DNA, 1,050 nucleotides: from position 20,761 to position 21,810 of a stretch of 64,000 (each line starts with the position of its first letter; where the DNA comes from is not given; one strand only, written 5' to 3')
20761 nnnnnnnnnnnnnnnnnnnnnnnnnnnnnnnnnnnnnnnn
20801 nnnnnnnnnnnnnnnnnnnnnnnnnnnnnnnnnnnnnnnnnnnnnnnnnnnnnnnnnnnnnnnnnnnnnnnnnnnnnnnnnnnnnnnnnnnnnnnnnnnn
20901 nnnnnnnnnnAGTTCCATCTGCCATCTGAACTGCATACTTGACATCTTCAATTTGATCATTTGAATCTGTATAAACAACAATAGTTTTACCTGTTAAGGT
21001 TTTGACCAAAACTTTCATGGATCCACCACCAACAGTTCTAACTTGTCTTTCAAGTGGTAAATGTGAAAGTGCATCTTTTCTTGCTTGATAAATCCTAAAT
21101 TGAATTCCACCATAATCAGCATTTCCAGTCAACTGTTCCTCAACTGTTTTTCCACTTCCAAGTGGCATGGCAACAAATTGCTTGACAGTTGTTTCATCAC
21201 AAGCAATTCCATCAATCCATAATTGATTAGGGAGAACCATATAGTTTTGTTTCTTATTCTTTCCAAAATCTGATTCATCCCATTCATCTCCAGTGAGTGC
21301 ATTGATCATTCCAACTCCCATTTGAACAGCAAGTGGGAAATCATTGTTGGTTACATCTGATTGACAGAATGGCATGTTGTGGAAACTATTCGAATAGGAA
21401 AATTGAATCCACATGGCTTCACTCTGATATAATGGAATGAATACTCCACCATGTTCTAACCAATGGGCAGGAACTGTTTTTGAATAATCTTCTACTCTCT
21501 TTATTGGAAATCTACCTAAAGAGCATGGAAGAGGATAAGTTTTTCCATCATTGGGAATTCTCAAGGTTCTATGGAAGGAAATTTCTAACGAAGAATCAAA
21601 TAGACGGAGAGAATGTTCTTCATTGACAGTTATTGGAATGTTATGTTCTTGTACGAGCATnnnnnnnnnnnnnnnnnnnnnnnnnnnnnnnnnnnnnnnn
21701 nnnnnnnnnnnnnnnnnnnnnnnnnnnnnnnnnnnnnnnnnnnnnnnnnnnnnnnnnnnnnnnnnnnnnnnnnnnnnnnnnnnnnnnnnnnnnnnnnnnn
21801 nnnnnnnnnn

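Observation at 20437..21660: Ubiquitin domain with intact LRLRGGG tail embedded in the middle of a 407-aa protein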

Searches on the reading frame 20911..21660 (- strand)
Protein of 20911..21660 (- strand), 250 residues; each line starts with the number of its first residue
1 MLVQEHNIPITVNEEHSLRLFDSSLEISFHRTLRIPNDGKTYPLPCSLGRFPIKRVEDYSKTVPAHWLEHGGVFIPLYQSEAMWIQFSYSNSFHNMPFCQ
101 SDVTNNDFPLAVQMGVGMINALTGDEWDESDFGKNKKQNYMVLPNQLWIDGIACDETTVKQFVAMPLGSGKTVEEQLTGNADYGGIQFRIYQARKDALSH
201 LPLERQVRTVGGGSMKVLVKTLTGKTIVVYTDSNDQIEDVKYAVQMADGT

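Call 5: find_homologous_proteins(query=window:21019-21660:-)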
Query seq(214 aa) (214 aa): 4089 proteins with E <= 0.001 among 4133 candidates; the best 120 are listed.
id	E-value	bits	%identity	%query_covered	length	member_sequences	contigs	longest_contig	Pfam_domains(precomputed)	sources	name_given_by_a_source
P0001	9.4e-51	190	47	92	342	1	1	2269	-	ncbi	-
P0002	1.4e-50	190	48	87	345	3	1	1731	-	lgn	-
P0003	6.9e-50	188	47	93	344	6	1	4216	-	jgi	jgi:hypothetical protein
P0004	1.0e-49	187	46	88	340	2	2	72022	-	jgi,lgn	jgi:hypothetical protein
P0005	2.1e-49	186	48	82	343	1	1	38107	-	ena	-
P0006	2.6e-49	186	50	86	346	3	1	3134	-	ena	-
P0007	2.6e-49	186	47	88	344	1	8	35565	-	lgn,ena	-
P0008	2.8e-49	186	49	81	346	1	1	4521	-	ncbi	-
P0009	3.4e-49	185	51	82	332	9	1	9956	-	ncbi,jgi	jgi:hypothetical protein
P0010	5.1e-49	185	47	86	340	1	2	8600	-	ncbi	-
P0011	5.6e-49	185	44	86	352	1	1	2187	-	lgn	-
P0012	5.8e-49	185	50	87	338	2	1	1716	-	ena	-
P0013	6.9e-49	184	48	88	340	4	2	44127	-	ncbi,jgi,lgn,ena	-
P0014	8.4e-49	184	53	79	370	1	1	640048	-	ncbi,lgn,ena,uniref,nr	ncbi:hypothetical protein FDP41_006653 [Naegleria fowleri]|uniref:Uncharacterized protein n=1 Tax=Na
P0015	8.8e-49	184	46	86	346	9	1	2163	-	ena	-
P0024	2.8e-48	182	49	89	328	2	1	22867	-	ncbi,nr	ncbi:MAG: hypothetical protein M3198_17940 [Actinomycetota bacterium]|nr:hypothetical protein [Actin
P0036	4.6e-48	182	48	93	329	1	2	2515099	-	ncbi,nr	ncbi:MAG: hypothetical protein KIT84_18905 [Labilithrix sp.]|nr:hypothetical protein [Labilithrix sp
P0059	1.1e-47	180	47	81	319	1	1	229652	-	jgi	-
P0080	2.0e-47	180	46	93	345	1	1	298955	-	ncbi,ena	-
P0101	4.1e-47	179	44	87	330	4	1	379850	-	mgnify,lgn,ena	mgnify:CR=1 FL=1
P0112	5.3e-47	178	47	86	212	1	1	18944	-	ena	-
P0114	5.7e-47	178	46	83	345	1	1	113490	-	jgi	jgi:hypothetical protein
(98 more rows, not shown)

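Call 10: search_protein_families(library=ncbifam, proteins=[P0036, P0014], max_evalue=1)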
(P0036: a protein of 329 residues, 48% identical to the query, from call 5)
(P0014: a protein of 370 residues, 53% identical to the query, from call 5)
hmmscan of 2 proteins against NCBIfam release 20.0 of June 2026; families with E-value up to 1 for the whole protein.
P0036 (329 aa): 0 families

P0014 (370 aa): 0 families

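Call 11: search_protein_families(library=pfam, proteins=[P0036, P0014, P0001, P0024], max_evalue=5)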
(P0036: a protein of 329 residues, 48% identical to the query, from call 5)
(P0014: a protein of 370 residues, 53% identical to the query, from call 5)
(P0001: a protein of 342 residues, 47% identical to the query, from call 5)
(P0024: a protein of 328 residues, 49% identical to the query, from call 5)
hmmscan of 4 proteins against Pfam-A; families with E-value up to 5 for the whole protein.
P0036 (329 aa): 0 families

P0014 (370 aa): 0 families

P0001 (342 aa): 0 families

P0024 (328 aa): 0 families

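Call 12: find_encoding_contigs(protein=P0036, flank=8000, max_places=3)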
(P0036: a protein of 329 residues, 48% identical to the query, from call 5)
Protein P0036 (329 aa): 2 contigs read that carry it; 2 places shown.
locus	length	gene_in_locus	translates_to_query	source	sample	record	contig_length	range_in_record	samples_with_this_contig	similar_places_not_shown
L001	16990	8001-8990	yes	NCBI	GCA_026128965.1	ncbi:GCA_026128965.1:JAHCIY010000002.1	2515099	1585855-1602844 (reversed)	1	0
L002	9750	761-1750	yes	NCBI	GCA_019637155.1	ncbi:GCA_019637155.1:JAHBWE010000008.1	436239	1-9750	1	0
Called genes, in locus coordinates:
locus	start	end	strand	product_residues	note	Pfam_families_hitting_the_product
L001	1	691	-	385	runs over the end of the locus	PF13506:Glyco_transf_21, PF00535:Glycos_transf_2, PF13641:Glyco_tranf_2_3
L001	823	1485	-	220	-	PF10294:Methyltransf_16, PF05175:MTS (weak), PF13489:Methyltransf_23, PF06325:PrmA, PF13847:Methyltransf_31, PF08241:Methyltransf_11 (faint), PF08242:Methyltransf_12 (weak), PF13649:Methyltransf_25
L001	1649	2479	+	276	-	-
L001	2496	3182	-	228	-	-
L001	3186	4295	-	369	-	PF00355:Rieske, PF00848:Ring_hydroxyl_A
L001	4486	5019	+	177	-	PF02472:ExbD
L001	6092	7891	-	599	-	PF04542:Sigma70_r2, PF08281:Sigma70_r4_2, PF04545:Sigma70_r4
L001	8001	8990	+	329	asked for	-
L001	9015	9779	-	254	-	-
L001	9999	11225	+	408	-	PF07995:GSDH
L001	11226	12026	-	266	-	PF00561:Abhydrolase_1, PF12146:Hydrolase_4, PF12697:Abhydrolase_6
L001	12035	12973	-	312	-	PF01145:Band_7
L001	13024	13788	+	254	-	-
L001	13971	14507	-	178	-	PF13302:Acetyltransf_3, PF00583:Acetyltransf_1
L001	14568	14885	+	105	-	-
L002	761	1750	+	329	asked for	-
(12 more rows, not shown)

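Call 29: search_protein_representatives(protein=window:20911-21660:-)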
Query: 250 residues. Proteins with E-value up to 0.001 (for the whole library): 3078; up to 1e-10: 1582; up to 1e-30: 334. The best 150 are listed.
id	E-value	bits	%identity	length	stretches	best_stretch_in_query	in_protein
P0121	2.1e-168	574.3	100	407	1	1-250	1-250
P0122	4.2e-48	180.3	46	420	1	23-249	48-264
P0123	4.3e-47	177.0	55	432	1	23-198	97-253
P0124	1.7e-46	175.0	52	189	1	24-201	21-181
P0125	2.5e-46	174.4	52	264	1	19-198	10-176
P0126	3.0e-46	174.2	48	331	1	13-216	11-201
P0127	3.2e-46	174.1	47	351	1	23-208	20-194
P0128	7.7e-46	172.9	52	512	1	23-196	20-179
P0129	2.2e-45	171.4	47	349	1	23-208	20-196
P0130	8.0e-45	169.5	54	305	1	23-195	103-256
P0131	5.0e-44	166.9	51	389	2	10-128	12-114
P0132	1.0e-43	165.9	46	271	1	22-211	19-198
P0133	1.1e-43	165.8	45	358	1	24-198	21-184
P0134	1.1e-43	165.8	48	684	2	10-192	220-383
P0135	1.7e-43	165.2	51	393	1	16-193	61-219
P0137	2.1e-43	164.9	49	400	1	22-198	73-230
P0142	4.7e-43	163.7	49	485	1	2-199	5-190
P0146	7.4e-43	163.1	55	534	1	19-194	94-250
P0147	9.2e-43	162.8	48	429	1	17-231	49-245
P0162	1.2e-41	159.1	51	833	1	16-209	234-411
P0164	1.8e-41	158.5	47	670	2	21-195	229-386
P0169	3.8e-41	157.5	51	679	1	7-195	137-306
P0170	4.8e-41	157.2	45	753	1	8-219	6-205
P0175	8.3e-41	156.4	49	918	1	7-195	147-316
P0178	1.1e-40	156.0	53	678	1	24-192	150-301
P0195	4.7e-40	153.9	49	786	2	19-192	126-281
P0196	4.9e-40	153.8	53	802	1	25-196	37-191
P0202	6.8e-40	153.4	49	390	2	17-195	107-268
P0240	2.4e-38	148.3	44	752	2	12-191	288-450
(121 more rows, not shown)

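Call 32: search_protein_families(library=pfam, proteins=[P0122, P0164, P0240, P0134, P0195, P0202, P0147, P0162, P0175, P0128], max_evalue=0.001)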
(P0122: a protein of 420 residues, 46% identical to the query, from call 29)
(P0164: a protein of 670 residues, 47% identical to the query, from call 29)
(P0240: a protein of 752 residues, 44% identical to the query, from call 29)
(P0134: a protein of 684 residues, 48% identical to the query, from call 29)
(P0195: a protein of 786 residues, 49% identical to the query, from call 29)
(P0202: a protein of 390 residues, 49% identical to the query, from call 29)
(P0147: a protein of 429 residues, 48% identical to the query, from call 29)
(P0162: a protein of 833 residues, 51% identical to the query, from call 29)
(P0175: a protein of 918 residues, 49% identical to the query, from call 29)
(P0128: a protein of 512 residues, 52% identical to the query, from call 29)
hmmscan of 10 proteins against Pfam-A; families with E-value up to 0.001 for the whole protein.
P0122 (420 aa): 3 families
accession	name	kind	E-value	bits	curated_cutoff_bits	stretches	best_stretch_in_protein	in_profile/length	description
PF00240.29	ubiquitin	-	1.6e-23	82.7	25.4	1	232-303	1-72/72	Ubiquitin family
PF11976.14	Rad60-SLD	-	2.2e-10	40.6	23.8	1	231-300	2-72/72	Ubiquitin-2 like Rad60 SUMO-like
PF14560.12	Ubiquitin_2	-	6.9e-05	23.7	23.1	1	232-298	6-79/86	Ubiquitin-like domain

P0164 (670 aa): 2 families
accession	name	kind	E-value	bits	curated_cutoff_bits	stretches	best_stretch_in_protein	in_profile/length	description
PF00240.29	ubiquitin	-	3.7e-31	107.2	25.4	1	466-537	1-72/72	Ubiquitin family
PF11976.14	Rad60-SLD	-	1.9e-16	60.1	23.8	1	464-534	1-72/72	Ubiquitin-2 like Rad60 SUMO-like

P0240 (752 aa): 7 families
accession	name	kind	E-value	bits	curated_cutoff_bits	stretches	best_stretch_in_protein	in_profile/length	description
PF00240.29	ubiquitin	-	1.7e-20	73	25.4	1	81-135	1-55/72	Ubiquitin family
PF13920.12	zf-C3HC4_3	-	2.1e-10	40.7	27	1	657-697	4-48/49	Zinc finger, C3HC4 type (RING finger)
PF11976.14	Rad60-SLD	-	1.3e-09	38.2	23.8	1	80-134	2-57/72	Ubiquitin-2 like Rad60 SUMO-like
PF13923.12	zf-C3HC4_2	-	3e-05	24.2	27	1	658-691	2-40/40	Zinc finger, C3HC4 type (RING finger)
PF00097.31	zf-C3HC4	-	0.00022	21.4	21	1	658-691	1-40/40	Zinc finger, C3HC4 type (RING finger)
PF24921.1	RING_XB3-XBAT31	-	0.00037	20.9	50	0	657-683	1-27/57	E3 ubiquitin-protein ligase XB3/XBAT31 RING finger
PF14634.12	zf-RING_5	-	0.00095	19.5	27.9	0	658-692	2-42/43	zinc-RING finger domain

P0134 (684 aa): 9 families
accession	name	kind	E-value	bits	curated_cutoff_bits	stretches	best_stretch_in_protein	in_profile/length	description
PF00240.29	ubiquitin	-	6.3e-20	71.2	25.4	1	3-59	1-57/72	Ubiquitin family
PF11976.14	Rad60-SLD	-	5.9e-09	36.1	23.8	1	1-57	1-58/72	Ubiquitin-2 like Rad60 SUMO-like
PF13920.12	zf-C3HC4_3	-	1.3e-08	35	27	1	606-654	2-48/49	Zinc finger, C3HC4 type (RING finger)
PF00097.31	zf-C3HC4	-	2.5e-05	24.5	21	1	609-648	1-40/40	Zinc finger, C3HC4 type (RING finger)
PF13639.12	zf-RING_2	-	6.3e-05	23.6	27.3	1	607-649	1-44/44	Ring finger domain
PF14447.12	Prok-RING_4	-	6.8e-05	23.1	27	1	609-658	1-46/46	Prokaryotic RING finger family 4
PF24921.1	RING_XB3-XBAT31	-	0.00031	21.2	50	0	609-653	2-56/57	E3 ubiquitin-protein ligase XB3/XBAT31 RING finger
PF13445.12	zf-RING_UBOX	-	0.00081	19.8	25.2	0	609-646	1-39/39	RING-type zinc-finger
PF13923.12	zf-C3HC4_2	-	0.00097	19.3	27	0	608-648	1-40/40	Zinc finger, C3HC4 type (RING finger)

P0195 (786 aa): 6 families
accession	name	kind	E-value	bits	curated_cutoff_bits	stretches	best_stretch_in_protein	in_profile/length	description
PF00240.29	ubiquitin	-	6.3e-19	68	25.4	1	452-508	1-56/72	Ubiquitin family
PF13920.12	zf-C3HC4_3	-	3.2e-08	33.7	27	1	658-707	4-47/49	Zinc finger, C3HC4 type (RING finger)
PF24921.1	RING_XB3-XBAT31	-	6.4e-07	29.8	50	1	659-706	2-55/57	E3 ubiquitin-protein ligase XB3/XBAT31 RING finger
PF11976.14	Rad60-SLD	-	1.8e-06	28.1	23.8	1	450-507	1-58/72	Ubiquitin-2 like Rad60 SUMO-like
PF13639.12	zf-RING_2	-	0.0004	21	27.3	1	658-703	2-44/44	Ring finger domain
PF14447.12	Prok-RING_4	-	0.00079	19.7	27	0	659-706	1-40/46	Prokaryotic RING finger family 4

P0202 (390 aa): 1 family
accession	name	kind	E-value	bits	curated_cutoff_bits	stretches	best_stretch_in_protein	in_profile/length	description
PF00240.29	ubiquitin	-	0.0006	20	25.4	0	333-362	1-29/72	Ubiquitin family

P0147 (429 aa): 0 families

P0162 (833 aa): 1 family
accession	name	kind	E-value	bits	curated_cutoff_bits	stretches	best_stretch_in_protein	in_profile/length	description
PF07719.23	TPR_2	-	2.8e-06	27.5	27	0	791-817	8-34/34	Tetratricopeptide repeat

P0175 (918 aa): 1 family
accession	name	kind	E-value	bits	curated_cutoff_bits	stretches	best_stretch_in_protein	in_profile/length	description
PF07719.23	TPR_2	-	0.0007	20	27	0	583-614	3-34/34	Tetratricopeptide repeat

P0128 (512 aa): 0 families

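Call 33: list_cluster_members(proteins=[P0121, P0122, P0164, P0240, P0134, P0195, P0202, P0147, P0123, P0128])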
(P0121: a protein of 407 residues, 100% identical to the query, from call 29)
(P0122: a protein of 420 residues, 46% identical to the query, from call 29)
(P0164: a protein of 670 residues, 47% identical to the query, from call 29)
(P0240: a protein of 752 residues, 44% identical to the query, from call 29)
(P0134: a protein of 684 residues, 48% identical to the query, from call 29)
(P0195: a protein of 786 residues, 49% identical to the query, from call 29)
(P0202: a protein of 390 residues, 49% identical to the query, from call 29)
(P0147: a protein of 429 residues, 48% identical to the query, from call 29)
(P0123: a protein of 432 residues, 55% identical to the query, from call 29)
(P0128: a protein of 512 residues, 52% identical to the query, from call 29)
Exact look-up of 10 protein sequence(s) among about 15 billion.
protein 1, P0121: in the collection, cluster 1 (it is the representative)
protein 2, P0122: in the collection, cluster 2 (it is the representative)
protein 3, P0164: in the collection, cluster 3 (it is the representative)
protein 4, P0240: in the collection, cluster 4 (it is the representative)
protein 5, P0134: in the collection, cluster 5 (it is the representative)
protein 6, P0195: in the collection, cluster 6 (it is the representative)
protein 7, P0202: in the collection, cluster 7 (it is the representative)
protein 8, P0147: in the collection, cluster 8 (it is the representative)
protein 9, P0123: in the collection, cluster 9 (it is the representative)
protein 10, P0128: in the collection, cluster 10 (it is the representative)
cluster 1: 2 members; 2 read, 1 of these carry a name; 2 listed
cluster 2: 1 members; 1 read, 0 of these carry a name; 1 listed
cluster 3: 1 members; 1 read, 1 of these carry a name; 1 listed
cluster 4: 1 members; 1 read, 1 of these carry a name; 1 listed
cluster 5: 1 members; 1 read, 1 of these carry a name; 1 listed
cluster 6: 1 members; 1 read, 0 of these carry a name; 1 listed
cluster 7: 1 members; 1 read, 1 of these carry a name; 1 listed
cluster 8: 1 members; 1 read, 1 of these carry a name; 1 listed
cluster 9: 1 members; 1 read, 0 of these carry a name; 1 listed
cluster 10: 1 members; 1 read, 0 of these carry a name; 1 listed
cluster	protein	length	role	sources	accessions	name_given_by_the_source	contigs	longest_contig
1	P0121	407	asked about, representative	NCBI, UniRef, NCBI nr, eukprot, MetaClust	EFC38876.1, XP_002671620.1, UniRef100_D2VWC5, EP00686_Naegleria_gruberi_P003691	predicted protein [Naegleria gruberi] | Predicted protein n=1 Tax=Naegleria gruberi TaxID=5762 RepID=D2VWC5_NAEGR | uncharacterized protein NAEGRDRAFT_73333 [Naegleria gruberi]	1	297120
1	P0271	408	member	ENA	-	-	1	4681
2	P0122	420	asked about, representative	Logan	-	-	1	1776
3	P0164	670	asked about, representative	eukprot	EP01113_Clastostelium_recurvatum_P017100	TRINITY_DN2000_c1_g1_i1.p1 TRINITY_DN2000_c1_g1~~TRINITY_DN2000_c1_g1_i1.p1 ORF ...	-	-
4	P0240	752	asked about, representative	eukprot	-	Hpha_TRINITY_DN16066_c1_g1::TRINITY_DN16066_c1_g1_i1::g.119871::m.119871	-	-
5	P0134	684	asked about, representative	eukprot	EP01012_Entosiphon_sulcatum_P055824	TRINITY_DN7839_c0_g1_i1.p1 TRINITY_DN7839_c0_g1~~TRINITY_DN7839_c0_g1_i1.p1 ORF ...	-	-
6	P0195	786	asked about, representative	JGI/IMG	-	-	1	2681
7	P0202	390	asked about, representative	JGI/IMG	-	hypothetical protein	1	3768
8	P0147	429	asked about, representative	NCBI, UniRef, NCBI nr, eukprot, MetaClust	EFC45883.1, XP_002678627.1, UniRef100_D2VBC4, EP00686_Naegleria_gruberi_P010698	bacterial integral membrane protein-like protein [Naegleria gruberi] | Bacterial integral membrane protein-like protein n=1 Tax=Naegleria gruberi TaxID=5762 ... | XP_002678627.1 bacterial integral membrane protein-like protein [Naegleria gruberi strain ...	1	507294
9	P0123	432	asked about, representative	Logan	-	-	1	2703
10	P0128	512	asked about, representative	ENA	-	-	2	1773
